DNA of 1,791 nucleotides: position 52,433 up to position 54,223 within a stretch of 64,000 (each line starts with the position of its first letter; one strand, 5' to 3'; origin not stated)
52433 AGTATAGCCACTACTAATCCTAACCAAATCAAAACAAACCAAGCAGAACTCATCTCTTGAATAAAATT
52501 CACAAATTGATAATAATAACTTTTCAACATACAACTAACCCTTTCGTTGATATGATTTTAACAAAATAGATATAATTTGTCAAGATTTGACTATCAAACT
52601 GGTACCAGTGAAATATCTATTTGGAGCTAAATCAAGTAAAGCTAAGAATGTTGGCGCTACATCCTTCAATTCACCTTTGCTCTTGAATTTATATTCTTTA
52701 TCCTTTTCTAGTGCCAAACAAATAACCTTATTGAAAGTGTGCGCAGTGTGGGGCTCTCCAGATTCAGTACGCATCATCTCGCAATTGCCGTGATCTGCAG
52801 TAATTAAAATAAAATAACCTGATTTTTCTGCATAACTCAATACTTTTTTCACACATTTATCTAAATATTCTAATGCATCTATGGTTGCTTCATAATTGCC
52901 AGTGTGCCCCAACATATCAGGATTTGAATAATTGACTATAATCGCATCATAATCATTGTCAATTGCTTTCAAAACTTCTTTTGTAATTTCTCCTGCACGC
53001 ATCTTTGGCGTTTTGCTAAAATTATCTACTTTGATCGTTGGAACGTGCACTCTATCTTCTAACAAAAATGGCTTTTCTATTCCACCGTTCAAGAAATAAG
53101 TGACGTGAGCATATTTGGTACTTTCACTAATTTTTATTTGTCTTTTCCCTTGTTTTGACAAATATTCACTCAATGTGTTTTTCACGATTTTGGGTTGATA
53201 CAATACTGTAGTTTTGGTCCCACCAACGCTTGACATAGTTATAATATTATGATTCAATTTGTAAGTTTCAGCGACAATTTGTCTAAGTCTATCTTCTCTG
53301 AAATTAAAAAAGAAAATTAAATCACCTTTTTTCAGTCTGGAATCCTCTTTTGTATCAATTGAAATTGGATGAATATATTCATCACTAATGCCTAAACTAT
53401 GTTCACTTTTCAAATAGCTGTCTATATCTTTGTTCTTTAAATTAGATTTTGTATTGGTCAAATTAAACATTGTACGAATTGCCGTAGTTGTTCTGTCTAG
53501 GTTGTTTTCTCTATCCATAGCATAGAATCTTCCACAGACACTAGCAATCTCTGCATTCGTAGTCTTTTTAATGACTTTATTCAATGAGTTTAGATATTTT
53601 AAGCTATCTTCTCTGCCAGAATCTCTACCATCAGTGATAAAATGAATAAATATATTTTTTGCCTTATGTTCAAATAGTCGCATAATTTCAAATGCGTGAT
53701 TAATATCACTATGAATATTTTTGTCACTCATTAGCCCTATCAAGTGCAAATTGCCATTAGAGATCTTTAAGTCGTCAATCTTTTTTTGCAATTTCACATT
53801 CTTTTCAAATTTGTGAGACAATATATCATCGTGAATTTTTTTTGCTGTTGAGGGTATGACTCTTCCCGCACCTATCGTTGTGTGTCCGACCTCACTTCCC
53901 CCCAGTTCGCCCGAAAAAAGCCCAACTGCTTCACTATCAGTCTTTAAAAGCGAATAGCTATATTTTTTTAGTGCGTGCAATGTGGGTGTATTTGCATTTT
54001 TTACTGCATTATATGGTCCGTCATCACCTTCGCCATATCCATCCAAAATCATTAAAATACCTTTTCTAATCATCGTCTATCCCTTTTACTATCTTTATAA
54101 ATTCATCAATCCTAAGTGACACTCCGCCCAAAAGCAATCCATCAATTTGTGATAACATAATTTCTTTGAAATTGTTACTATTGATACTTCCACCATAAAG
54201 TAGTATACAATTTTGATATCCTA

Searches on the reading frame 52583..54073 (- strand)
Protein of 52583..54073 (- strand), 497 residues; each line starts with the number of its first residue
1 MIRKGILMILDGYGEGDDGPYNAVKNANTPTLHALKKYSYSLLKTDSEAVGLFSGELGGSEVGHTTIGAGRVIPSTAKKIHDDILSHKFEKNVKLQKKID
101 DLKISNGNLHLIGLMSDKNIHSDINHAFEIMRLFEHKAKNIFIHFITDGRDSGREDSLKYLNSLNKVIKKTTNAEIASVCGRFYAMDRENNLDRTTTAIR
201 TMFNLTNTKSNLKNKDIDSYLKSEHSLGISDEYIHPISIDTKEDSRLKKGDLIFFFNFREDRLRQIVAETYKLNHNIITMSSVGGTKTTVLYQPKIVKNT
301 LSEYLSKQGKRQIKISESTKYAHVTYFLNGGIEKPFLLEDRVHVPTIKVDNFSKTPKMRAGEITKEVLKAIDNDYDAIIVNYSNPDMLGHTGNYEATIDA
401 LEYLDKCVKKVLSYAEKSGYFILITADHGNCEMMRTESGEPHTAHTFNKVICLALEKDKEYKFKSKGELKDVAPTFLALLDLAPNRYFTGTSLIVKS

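Call 84: search_protein_families(library=pfam, proteins=[window:52583-54073:-], max_evalue=0.00001)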
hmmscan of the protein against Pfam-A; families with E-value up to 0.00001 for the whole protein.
window:52583-54073:- (497 aa): 2 families
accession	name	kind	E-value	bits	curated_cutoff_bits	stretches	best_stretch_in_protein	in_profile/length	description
PF01676.23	Metalloenzyme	-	9e-67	225.7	24.3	1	4-482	2-250/252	Metalloenzyme superfamily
PF06415.18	iPGM_N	-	4.4e-51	173.9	27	1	80-269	1-190/217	BPG-independent PGAM N-terminus (iPGM_N)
